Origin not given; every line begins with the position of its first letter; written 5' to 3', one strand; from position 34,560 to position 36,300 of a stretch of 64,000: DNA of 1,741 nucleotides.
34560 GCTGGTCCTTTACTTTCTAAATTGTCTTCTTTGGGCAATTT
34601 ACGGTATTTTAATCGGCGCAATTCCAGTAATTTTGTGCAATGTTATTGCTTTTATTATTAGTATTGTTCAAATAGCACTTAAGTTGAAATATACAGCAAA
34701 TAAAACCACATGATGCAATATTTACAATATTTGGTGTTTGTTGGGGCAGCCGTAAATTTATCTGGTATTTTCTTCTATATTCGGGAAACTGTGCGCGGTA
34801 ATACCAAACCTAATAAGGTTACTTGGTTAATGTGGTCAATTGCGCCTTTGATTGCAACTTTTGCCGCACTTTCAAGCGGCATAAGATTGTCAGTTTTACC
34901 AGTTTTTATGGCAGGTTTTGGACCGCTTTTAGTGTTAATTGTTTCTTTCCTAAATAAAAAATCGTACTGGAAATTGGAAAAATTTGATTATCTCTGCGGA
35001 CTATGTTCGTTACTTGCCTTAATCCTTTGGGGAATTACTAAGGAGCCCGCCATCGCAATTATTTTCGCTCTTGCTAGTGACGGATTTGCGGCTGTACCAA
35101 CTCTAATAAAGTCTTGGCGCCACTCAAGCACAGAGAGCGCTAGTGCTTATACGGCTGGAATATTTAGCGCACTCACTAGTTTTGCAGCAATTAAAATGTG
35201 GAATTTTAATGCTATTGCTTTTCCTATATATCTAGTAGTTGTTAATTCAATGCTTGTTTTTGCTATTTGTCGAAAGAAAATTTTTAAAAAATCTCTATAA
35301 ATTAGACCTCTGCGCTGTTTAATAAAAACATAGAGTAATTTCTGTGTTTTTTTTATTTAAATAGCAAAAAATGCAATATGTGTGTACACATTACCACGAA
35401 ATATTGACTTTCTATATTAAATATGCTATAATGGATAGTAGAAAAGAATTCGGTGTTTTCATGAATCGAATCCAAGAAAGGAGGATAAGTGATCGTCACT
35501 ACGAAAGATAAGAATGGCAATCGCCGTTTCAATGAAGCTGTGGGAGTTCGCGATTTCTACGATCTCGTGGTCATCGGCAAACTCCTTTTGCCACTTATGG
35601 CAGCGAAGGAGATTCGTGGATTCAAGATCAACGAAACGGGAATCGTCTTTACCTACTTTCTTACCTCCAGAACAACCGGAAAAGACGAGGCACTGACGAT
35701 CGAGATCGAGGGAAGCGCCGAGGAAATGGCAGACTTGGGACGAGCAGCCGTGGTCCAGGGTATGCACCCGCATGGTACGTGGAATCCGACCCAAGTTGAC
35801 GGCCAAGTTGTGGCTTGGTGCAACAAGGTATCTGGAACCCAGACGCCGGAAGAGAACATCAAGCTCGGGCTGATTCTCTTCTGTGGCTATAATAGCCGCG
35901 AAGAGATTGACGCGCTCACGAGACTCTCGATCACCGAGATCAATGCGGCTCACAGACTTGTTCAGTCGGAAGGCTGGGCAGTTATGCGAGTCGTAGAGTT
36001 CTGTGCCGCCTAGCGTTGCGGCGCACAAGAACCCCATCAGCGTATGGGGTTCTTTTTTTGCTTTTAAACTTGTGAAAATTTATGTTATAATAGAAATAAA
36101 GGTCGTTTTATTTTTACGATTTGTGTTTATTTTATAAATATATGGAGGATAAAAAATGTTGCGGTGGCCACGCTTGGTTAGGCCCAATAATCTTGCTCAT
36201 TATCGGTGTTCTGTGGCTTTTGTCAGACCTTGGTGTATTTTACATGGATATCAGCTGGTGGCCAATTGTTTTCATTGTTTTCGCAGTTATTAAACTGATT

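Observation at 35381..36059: Compositionally foreign GC-rich single-gene cassette with consensus promoter, palindrome, strong RBS and terminator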

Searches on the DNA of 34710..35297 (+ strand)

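Call 99: search_rna_families(sources=[L010, L001], threshold=gathering)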
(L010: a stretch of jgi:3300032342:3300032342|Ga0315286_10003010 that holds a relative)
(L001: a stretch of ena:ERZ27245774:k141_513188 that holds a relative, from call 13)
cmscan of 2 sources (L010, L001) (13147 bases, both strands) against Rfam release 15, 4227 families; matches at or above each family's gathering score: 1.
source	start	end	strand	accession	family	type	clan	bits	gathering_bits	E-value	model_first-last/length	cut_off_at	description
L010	1530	1614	+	RF00005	tRNA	Gene; tRNA;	CL00001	57.1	29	2.3e-10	1-71/71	no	tRNA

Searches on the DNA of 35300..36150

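Call 8: search_rna_families(source=window, start=35300, end=36150, threshold=evalue, max_evalue=10)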
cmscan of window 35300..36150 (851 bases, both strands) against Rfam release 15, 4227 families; matches with E-value up to 10: 9.
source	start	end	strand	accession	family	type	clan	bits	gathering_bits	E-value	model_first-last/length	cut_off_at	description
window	36021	36137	-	RF02449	ncr1015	Gene; sRNA;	-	25.3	60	0.37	1-121/121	no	Bacillus sRNA ncr1015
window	35314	35373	+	RF02733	ToxT_thermometer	Cis-reg; thermoregulator;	-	24.7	81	0.16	1-71/71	no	ToxT 5' UTR thermometer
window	35319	35372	+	RF01096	PK-HAV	Cis-reg;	-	21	50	7.9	1-56/56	no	HepA virus 3'-terminal pseudoknot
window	36023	36098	-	RF00116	C0465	Gene; sRNA;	-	18.9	40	1.3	1-78/78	no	C0465 RNA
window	36027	36091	-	RF02844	RefA9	Gene; antisense;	-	18.1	49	5.8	1-64/64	no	Enterococcus sRNA A9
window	35964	36059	+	RF01772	rnk_pseudo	Cis-reg; leader;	-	17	55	4.4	1-108/108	no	Pseudomonas rnk leader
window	35854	35928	-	RF03723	MIR7125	Gene; miRNA;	-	16.5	100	2.5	1-107/107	no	MIR7125 microRNA precursor family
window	36029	36101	-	RF02503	Atu_C9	Gene; sRNA;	-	14.3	40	0.23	115-192/192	no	Rhizobiales sRNA Atu_C9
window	36032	36074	+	RF02401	ClpQY_promoter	Cis-reg;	-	11.8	42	9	1-57/57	no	ClpQY promoter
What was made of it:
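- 35433..35488 (+): 5' leader containing the SD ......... (35477-35485). No Rfam match (call 8).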

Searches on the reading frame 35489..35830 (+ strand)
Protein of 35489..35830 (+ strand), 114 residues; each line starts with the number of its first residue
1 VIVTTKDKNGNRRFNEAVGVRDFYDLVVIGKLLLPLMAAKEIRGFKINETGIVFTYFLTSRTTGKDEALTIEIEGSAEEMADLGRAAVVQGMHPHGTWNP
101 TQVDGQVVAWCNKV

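Call 52: search_protein_families(library=pfam, proteins=[window:35489-35830:+], max_evalue=10)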
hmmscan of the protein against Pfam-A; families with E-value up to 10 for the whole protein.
seq(114 aa): 1 family
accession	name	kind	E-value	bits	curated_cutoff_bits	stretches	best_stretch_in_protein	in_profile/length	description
PF19618.4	DUF6123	-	0.14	12.7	27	1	41-74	14-47/89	Family of unknown function (DUF6123)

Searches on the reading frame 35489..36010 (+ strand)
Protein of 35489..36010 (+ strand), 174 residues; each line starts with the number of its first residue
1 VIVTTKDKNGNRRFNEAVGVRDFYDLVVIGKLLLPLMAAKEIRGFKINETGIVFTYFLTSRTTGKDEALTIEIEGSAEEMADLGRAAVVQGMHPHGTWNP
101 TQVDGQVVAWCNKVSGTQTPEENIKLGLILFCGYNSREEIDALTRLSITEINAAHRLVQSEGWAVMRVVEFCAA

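Call 4: search_protein_families(library=pfam, proteins=[window:35489-36010:+], max_evalue=10)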
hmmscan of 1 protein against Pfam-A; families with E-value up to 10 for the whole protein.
window:35489-36010:+ (174 aa): 1 family
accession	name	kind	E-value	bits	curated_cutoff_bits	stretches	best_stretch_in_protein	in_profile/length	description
PF19618.4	DUF6123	-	0.19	12.2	27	1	41-74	14-47/89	Family of unknown function (DUF6123)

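Call 5: search_protein_families(library=phrogs, proteins=[window:35489-36010:+], max_evalue=10)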
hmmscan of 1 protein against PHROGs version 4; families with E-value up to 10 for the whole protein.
window:35489-36010:+ (174 aa): 2 families
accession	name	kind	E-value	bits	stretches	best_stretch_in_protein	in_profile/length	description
phrog_19418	-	head and packaging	0.052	14.5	1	37-87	186-236/244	virion structural protein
phrog_37850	-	unknown function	0.25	12.2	1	148-168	14-34/47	-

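Call 11: find_homologous_proteins(query=window:35489-36010:+, max_evalue=0.01)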
Query window:35489-36010:+ (174 aa): 2 proteins with E <= 0.01 among 132 candidates.
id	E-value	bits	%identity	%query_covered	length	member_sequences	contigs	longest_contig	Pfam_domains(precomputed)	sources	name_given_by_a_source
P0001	9.6e-111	385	100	100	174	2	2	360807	-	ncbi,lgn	ncbi:MAG: hypothetical protein WC242_04475 [Candidatus Paceibacterota bacterium]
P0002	6.0e-67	243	63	100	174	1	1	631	-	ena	-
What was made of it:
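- Tried and rejected: Further homologues: word-indexed search of 5.8 billion proteins (call 11).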

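Call 13: find_encoding_contigs(protein=P0002, flank=10000)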
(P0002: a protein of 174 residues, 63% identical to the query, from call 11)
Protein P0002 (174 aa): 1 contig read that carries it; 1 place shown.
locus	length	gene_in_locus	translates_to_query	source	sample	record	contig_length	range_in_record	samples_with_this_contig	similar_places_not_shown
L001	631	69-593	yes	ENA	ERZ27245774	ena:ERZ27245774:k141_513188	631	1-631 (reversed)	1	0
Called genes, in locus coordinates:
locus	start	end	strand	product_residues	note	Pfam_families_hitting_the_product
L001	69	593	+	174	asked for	-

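Call 14: find_encoding_contigs(protein=P0001, flank=10000)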
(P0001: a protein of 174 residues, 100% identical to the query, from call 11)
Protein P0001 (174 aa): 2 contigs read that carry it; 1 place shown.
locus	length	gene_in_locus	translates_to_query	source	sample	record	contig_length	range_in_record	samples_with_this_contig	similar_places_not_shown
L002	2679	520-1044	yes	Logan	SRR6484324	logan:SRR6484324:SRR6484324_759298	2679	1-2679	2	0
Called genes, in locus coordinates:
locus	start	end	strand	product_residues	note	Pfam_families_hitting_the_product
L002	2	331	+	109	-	?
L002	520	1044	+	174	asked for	-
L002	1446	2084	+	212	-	-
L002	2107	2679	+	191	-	?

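Call 23: search_solved_structures(query=A2, max_evalue=10)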
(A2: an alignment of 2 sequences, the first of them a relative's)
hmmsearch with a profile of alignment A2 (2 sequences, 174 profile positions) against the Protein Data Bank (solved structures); distinct sequences matched with E-value up to 10: 5.
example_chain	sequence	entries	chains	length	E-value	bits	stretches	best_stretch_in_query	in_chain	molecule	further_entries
3i5t_A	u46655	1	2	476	0.068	16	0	137-165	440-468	Aminotransferase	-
4hhr_A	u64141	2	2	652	0.2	14.5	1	14-71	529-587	Alpha-dioxygenase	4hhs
4kvj_A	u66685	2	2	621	0.55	13.1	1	26-72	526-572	Fatty acid alpha-oxidase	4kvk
4kvl_A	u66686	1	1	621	0.55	13.1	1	26-72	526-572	Fatty acid alpha-oxidase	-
3klu_A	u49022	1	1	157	1.2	12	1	4-95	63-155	Uncharacterized protein yqbN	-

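Call 24: search_protein_families(library=ncbifam, proteins=[P0001, P0002], max_evalue=10)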
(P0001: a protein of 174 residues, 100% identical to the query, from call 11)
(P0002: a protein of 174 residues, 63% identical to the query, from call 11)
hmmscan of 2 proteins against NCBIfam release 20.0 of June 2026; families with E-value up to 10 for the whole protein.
P0001 (174 aa): 0 families

P0002 (174 aa): 0 families

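Call 25: search_protein_families(library=padloc, proteins=[P0001, P0002], max_evalue=10)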
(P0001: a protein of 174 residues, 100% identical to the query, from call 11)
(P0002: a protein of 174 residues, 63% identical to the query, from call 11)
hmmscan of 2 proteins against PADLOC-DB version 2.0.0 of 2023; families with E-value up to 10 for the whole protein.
P0001 (174 aa): 0 families

P0002 (174 aa): 0 families
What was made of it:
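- On Known anti-phage defence systems (PADLOC): No PADLOC family at E up to 10 for either family member (call 25).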

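Call 29: predict_structure(alignment_id=A2)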
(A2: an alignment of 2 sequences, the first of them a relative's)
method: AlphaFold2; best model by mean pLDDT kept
length: 174 residues; sequences in the alignment: 2
mean_pLDDT: 38.6   pTM: 0.30
mean pLDDT of the five models: 38.6, 38.5, 37.5, 37.5, 32.8
residues with pLDDT >= 90: 0; 70-90: 0; 50-70: 10; < 50: 164
segments of 3 or more residues with pLDDT < 50: 1-52, 55-62, 69-71, 75-144, 146-174
pLDDT, mean of each block of 10 residues (from residue 1): 39 37 36 33 42 45 50 47 37 30 34 38 43 39 47 38 27 23
secondary structure, 60 per line:
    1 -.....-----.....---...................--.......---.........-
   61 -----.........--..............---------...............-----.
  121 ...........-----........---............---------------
elements in order: E2-6 E12-16 H20-38 E41-47 E51-59 E66-74 H77-90 H100-114 H120-131 H137-144 H148-159

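Call 30: search_protein_representatives(alignment_id=A2)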
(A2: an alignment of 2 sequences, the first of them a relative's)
Query: 2 sequences, 174 profile positions. Proteins with E-value up to 0.001 (for the whole library): 3; up to 1e-10: 1; up to 1e-30: 1. The best 3 are listed.
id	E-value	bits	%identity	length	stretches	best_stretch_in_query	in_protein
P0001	3.8e-105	365.3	-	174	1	1-174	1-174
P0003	4.8e-04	36.1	-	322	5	76-113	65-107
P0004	4.9e-04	36.1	-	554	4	19-77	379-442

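Call 31: find_related_loci(query=A2, collection=genome_contigs, flank=10000)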
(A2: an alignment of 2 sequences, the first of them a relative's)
Query A2 (174 aa) in genome_contigs; peptide patterns used: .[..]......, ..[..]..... (x = any residue, [..] = any of these).
60 stretches matched a pattern, but none encodes a relative of the query by tblastn (E <= 1e-3).

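Call 32: find_related_loci(query=A2, collection=viral_contigs, flank=10000)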
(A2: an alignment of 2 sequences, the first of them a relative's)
Query A2 (174 aa) in viral_contigs; peptide patterns used: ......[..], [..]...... (x = any residue, [..] = any of these).
129 stretches matched a pattern, but none encodes a relative of the query by tblastn (E <= 1e-3).

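Call 34: find_related_loci(query=A2, collection=metagenome_contigs, flank=10000)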
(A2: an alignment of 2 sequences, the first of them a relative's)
Query A2 (174 aa) in metagenome_contigs; peptide patterns used: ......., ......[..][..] (x = any residue, [..] = any of these).
599 stretches matched a pattern, but none encodes a relative of the query by tblastn (E <= 1e-3).

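Call 52: search_protein_families(library=pfam, proteins=[P0002], max_evalue=10)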
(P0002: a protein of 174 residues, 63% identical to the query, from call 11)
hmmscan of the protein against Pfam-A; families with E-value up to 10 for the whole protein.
P0002 (174 aa): 0 families

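Call 55: search_dna_similar(query=P0001, collection=phages, mode=protein, max_evalue=1, max_rows=10)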
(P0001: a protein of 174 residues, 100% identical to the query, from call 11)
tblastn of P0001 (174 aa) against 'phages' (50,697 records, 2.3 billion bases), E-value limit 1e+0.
No match.
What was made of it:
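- On Phage moron: There is no tblastn hit in 50,697 phage records (call 55).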

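Call 56: search_dna_similar(query=P0001, collection=plasmids, mode=protein, max_evalue=1, max_rows=10)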
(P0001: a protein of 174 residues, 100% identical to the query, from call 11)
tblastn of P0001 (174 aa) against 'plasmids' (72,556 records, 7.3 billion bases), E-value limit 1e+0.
No match.
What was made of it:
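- Tried and rejected: Related-loci scans of genome, viral and metagenome contigs (calls 31, 32, 34). tblastn against phages and plasmids (calls 55, 56).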

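Call 78: list_cluster_members(proteins=[P0001, P0002])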
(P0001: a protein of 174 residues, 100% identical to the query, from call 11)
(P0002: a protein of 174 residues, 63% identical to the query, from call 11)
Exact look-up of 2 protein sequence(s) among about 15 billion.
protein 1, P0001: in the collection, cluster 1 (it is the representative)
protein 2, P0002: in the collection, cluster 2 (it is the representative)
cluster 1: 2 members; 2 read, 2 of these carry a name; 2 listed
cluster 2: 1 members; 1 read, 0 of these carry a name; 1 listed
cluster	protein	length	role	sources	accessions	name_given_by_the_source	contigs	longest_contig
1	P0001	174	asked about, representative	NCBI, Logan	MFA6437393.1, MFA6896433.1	MAG: hypothetical protein WC242_04475 [Candidatus Paceibacterota bacterium]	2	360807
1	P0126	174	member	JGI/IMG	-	hypothetical protein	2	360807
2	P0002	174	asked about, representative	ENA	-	-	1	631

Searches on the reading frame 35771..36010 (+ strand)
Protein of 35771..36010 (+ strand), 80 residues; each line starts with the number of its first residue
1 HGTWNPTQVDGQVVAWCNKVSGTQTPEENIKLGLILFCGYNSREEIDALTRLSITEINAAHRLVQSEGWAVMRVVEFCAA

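Call 67: predict_structure(alignment_id=A3)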
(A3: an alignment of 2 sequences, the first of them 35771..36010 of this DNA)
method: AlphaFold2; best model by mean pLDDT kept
length: 80 residues; sequences in the alignment: 2
mean_pLDDT: 57.0   pTM: 0.41
mean pLDDT of the five models: 57.0, 55.7, 52.4, 51.8, 50.0
residues with pLDDT >= 90: 0; 70-90: 1; 50-70: 68; < 50: 11
segments of 3 or more residues with pLDDT < 50: 1-3, 78-80
pLDDT, mean of each block of 10 residues (from residue 1): 49 61 62 63 61 60 51 49
secondary structure, 60 per line:
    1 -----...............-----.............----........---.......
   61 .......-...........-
elements in order: H6-20 H26-38 H43-50 H54-67 H69-79

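Call 69: fold_search(model_id=the predicted structure, library=pdb)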
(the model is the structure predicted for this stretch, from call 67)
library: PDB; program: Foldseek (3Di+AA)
matches with E <= 10: 66; with E <= 0.001: 0
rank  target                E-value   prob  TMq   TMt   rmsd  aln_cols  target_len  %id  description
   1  3g4x_C                2.7e+00  0.06  0.24  0.18  13.6       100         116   13  Crystal Structure of NiSOD Y9F mutant (released 2009-04-28)
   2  3g50_C                3.4e+00  0.04  0.21  0.17  12.7       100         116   13  Crystal Structure of NiSOD D3A mutant at 1.9 A (released 2009-04-28)
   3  2hoi_A                4.1e+00  0.07  0.29  0.10  11.6        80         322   20  Crystal structure of the tetrameric pre-cleavage synaptic complex in the cre-loxp site-specific recombination (released 2007-06-26)
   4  6c28_D                4.3e+00  0.06  0.25  0.18  11.3        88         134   14  Transcriptional repressor, CouR, bound to p-coumaroyl-CoA (released 2018-05-30)
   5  6jbq_F                4.3e+00  0.04  0.22  0.12  12.9        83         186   13  CryoEM structure of Escherichia coli sigmaE transcription initiation complex containing 5nt of RNA (released 2019-05-29)
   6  6q8i_B                4.6e+00  0.05  0.27  0.15  12.0        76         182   14  Nterminal domain of human SMU1 in complex with human REDmid (released 2019-05-22)
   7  1t6u_D                4.6e+00  0.04  0.25  0.18  13.7       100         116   13  Nickel Superoxide Dismutase (NiSOD) Native 1.30 A Structure (released 2004-07-13)
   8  1t6q_A                4.6e+00  0.03  0.21  0.18  12.8       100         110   14  Nickel Superoxide Dismutase (NiSOD) CN-treated Apo Structure (released 2004-07-13)
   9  1t6i_A                4.6e+00  0.03  0.21  0.17  12.6       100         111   15  Nickel Superoxide Dismutase (NiSOD) Apo Structure (released 2004-07-13)
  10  9tg4_G                4.6e+00  0.02  0.18  0.06  13.2        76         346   18  Structure of the YbjP lipoprotein bound to the AcrABZ-TolC efflux pump (released 2026-04-08)
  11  6c28_B                4.9e+00  0.06  0.25  0.16  11.2        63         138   16  Transcriptional repressor, CouR, bound to p-coumaroyl-CoA (released 2018-05-30)
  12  2fa5_A                4.9e+00  0.06  0.27  0.18  11.4        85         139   16  The crystal structure of an unliganded multiple antibiotic-resistance repressor (MarR) from Xanthomonas campestris (released 2006-11-14)
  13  5ukk_A                5.2e+00  0.04  0.28  0.06  10.0        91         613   11  Human GRK2 in complex with human G-beta-gamma subunits and CCG211998 (14ak) (released 2017-04-05)
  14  1t6i_C                5.2e+00  0.03  0.21  0.17  12.7        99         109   12  Nickel Superoxide Dismutase (NiSOD) Apo Structure (released 2004-07-13)
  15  1vz0_B                5.5e+00  0.07  0.30  0.15  12.7        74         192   16  Chromosome segregation protein Spo0J from Thermus thermophilus (released 2004-07-19)
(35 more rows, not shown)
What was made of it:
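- Tried and rejected: Function by fold: AF2 gave pLDDT 38 for the whole protein and 57 for the C-terminal 80 aa. Foldseek against PDB found nothing with E below 2 (calls 29, 67, 69).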
